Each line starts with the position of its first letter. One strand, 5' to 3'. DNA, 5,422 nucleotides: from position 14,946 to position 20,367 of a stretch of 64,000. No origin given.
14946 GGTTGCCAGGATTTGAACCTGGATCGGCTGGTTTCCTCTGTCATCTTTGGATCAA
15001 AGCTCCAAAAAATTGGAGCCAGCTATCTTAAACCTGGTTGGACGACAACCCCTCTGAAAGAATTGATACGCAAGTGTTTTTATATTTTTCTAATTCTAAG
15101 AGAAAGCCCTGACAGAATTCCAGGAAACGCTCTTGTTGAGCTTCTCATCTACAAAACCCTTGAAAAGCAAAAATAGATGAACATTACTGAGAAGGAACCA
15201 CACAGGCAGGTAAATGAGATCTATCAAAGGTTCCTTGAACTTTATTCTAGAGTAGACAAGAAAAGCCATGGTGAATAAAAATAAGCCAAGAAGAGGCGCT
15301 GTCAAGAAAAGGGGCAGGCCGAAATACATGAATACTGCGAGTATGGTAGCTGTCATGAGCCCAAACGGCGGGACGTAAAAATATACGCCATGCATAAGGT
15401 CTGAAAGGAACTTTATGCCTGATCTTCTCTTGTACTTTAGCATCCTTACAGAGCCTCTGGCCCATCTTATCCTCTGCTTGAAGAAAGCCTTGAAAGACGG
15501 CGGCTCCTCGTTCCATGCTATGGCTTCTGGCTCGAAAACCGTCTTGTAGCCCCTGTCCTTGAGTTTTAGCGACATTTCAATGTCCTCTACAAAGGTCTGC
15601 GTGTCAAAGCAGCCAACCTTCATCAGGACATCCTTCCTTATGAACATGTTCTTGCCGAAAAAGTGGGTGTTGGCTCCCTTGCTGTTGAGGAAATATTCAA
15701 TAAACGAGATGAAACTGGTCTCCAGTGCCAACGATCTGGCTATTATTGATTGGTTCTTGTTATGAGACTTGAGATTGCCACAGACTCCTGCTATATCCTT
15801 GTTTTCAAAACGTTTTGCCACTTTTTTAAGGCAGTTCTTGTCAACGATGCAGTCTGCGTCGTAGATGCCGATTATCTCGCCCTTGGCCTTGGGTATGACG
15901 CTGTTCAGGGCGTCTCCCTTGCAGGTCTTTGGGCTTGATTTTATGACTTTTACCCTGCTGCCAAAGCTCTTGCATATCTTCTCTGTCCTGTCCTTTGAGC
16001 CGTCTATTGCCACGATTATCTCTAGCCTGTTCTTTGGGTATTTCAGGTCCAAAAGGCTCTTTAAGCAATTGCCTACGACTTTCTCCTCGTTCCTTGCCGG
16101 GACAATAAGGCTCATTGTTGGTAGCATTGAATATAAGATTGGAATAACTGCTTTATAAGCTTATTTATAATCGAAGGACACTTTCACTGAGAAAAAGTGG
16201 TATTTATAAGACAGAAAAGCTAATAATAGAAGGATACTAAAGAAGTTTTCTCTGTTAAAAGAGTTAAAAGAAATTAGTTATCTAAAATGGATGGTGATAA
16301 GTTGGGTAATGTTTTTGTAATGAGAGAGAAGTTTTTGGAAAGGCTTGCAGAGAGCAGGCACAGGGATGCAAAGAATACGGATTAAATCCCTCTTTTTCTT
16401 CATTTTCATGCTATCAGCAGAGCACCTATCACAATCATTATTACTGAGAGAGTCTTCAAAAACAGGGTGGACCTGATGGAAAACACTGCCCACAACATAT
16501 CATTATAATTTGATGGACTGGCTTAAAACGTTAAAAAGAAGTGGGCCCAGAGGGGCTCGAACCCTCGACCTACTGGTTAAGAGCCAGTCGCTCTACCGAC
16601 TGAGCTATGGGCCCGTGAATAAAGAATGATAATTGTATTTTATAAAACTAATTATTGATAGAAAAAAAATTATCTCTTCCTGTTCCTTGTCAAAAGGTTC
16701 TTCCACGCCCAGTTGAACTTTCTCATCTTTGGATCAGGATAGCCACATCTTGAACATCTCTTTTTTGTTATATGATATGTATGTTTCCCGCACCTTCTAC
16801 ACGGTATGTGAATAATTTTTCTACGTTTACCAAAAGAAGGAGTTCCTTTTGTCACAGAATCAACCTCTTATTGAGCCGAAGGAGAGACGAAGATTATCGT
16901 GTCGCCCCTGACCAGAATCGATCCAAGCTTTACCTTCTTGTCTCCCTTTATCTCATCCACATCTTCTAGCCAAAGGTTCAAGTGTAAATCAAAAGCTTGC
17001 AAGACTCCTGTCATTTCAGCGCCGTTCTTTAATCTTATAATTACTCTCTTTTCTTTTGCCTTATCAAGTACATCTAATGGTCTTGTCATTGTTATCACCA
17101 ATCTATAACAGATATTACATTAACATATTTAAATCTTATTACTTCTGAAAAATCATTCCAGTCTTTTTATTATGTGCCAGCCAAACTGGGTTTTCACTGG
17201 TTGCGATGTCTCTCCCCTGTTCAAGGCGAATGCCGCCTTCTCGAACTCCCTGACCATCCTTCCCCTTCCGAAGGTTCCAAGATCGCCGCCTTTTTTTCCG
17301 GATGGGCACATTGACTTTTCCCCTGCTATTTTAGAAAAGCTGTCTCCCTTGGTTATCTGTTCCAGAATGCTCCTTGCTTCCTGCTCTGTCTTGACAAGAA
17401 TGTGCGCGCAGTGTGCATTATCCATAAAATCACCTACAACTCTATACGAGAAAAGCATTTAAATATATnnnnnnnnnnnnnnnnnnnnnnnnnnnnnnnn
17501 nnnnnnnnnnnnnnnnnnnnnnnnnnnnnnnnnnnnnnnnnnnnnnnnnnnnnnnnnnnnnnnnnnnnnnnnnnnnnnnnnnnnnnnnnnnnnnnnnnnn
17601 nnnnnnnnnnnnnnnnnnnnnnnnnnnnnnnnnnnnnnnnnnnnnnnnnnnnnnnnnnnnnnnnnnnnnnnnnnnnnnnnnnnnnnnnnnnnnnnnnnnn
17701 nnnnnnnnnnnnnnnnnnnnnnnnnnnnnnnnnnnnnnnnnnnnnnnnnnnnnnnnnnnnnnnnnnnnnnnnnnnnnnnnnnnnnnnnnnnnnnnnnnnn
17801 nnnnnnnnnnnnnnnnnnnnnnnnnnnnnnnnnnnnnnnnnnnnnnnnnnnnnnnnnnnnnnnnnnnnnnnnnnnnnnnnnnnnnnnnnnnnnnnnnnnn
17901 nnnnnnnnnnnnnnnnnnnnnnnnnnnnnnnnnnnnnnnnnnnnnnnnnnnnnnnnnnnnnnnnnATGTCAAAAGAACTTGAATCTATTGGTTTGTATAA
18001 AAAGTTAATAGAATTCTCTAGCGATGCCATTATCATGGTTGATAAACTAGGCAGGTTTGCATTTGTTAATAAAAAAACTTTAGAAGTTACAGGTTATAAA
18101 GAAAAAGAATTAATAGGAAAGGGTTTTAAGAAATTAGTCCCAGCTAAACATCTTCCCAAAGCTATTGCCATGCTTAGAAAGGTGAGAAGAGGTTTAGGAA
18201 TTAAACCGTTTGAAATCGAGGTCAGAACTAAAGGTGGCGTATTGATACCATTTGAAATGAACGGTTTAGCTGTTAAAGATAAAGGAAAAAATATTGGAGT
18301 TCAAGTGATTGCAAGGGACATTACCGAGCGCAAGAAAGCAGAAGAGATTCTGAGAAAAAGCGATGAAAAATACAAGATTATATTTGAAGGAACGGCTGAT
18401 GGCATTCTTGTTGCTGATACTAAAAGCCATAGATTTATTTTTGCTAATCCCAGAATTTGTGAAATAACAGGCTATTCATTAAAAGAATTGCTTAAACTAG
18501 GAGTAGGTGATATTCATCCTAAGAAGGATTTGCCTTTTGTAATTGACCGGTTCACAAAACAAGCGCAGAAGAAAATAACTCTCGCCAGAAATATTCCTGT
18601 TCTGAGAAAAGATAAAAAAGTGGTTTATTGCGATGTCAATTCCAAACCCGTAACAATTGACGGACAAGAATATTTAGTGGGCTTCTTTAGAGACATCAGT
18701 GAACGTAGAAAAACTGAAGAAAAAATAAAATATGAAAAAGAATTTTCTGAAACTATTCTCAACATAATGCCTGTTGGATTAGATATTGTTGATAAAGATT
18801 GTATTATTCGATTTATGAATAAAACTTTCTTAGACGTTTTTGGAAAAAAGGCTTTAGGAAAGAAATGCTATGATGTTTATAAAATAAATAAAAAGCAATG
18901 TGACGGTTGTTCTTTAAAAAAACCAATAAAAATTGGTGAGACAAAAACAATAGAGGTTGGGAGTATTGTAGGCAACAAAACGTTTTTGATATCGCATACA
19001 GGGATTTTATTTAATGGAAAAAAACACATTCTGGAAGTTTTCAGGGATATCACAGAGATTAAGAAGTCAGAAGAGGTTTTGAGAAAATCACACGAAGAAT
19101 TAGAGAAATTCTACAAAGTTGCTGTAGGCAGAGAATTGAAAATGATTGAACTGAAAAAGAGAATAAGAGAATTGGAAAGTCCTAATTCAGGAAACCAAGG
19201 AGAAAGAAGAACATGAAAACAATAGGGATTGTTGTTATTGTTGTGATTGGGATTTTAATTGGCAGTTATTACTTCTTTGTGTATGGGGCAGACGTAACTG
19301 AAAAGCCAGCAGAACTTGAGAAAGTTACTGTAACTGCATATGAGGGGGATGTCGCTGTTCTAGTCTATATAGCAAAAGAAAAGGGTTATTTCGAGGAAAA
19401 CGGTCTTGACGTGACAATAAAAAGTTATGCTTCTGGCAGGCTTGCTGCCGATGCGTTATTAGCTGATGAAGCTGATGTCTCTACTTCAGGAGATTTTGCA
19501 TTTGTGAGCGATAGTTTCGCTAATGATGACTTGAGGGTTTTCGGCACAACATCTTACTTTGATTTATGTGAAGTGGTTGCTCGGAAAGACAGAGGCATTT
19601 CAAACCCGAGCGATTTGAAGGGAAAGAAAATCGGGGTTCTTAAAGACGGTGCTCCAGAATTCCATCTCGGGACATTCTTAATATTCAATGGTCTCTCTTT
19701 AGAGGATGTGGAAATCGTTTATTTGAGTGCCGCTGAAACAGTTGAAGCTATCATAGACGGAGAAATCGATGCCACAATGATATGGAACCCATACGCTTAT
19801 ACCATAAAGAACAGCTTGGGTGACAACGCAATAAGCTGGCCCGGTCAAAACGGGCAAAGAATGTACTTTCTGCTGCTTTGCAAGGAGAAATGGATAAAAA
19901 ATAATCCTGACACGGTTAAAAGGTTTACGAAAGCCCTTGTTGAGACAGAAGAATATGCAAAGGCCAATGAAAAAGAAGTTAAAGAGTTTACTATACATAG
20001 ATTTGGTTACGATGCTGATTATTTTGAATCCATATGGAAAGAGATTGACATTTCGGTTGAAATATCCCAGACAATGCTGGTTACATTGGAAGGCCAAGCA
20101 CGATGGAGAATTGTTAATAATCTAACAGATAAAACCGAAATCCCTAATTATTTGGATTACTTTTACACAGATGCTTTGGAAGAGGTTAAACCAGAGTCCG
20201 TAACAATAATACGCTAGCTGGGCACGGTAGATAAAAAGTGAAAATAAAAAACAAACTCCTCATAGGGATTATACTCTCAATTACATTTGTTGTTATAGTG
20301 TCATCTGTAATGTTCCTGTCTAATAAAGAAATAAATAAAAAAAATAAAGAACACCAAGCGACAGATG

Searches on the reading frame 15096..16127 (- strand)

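Call 52: search_protein_families(library=pfam, proteins=[window:15096-16127:-], max_evalue=0.001)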
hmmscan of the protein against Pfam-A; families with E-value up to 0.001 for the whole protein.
window:15096-16127:- (343 aa): 6 families
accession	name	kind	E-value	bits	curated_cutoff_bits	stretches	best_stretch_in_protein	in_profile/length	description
PF00535.33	Glycos_transf_2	-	1.6e-32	113.2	23.3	1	6-171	1-167/168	Glycosyl transferase family 2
PF13641.12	Glyco_tranf_2_3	-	2.6e-32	113.1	27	1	3-225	1-230/230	Glycosyltransferase like family 2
PF13632.12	Glyco_trans_2_3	-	9.5e-28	97.8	27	1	86-288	2-197/198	Glycosyl transferase family group 2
PF13506.12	Glyco_transf_21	-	3.3e-15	56.4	21.7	1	73-224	21-174/174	Glycosyl transferase family 21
PF10111.15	Glyco_tranf_2_2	-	3e-07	30.7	27.3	1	6-213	1-223/276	Glycosyltransferase like family 2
PF03142.21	Chitin_synth_2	-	2.8e-05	23.4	27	0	84-132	203-252/527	Chitin synthase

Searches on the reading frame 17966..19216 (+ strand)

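Call 52: search_protein_families(library=pfam, proteins=[window:17966-19216:+], max_evalue=0.001)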
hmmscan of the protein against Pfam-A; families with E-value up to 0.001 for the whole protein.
window:17966-19216:+ (416 aa): 7 families
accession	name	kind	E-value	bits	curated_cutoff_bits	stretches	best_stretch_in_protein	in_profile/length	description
PF13426.13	PAS_9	-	9.6e-35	119.4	27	3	19-121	1-103/103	PAS domain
PF00989.32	PAS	-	7.1e-26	90.9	22.6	2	10-119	2-113/113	PAS fold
PF08448.16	PAS_4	-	3.9e-23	82.2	23.1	2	18-123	4-109/110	PAS fold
PF13188.13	PAS_8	-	2.6e-22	78.4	21.8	2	134-188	1-55/65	PAS domain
PF08447.18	PAS_3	-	8.3e-12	45.7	25.6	2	158-237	2-85/89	PAS fold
PF12860.13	PAS_7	-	2.4e-05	24.9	27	0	19-126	5-114/115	PAS fold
PF24820.1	Diguanyl_cycl_sensor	-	0.0008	19.8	28.1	0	14-98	1-91/109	Diguanylate cyclase-like sensor domain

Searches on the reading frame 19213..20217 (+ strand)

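Call 52: search_protein_families(library=pfam, proteins=[window:19213-20217:+], max_evalue=0.001)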
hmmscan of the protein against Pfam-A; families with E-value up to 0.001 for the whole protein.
window:19213-20217:+ (334 aa): 5 families
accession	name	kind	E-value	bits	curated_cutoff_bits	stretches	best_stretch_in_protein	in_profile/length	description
PF09084.16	NMT1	-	2.7e-32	112.9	20.5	1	51-254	7-214/216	NMT1/THI5 like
PF13379.11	NMT1_2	-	2.1e-14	54.4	24.7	1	48-253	18-242/252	NMT1-like family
PF16868.10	NMT1_3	-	1.3e-06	28.7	27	1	104-190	79-166/289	NMT1-like family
PF12974.12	Phosphonate-bd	-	0.00011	22.1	27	1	61-192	25-164/242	ABC transporter, phosphonate, periplasmic substrate-binding protein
PF03180.19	Lipoprotein_9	-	0.00043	20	27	0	166-261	144-233/236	NlpA lipoprotein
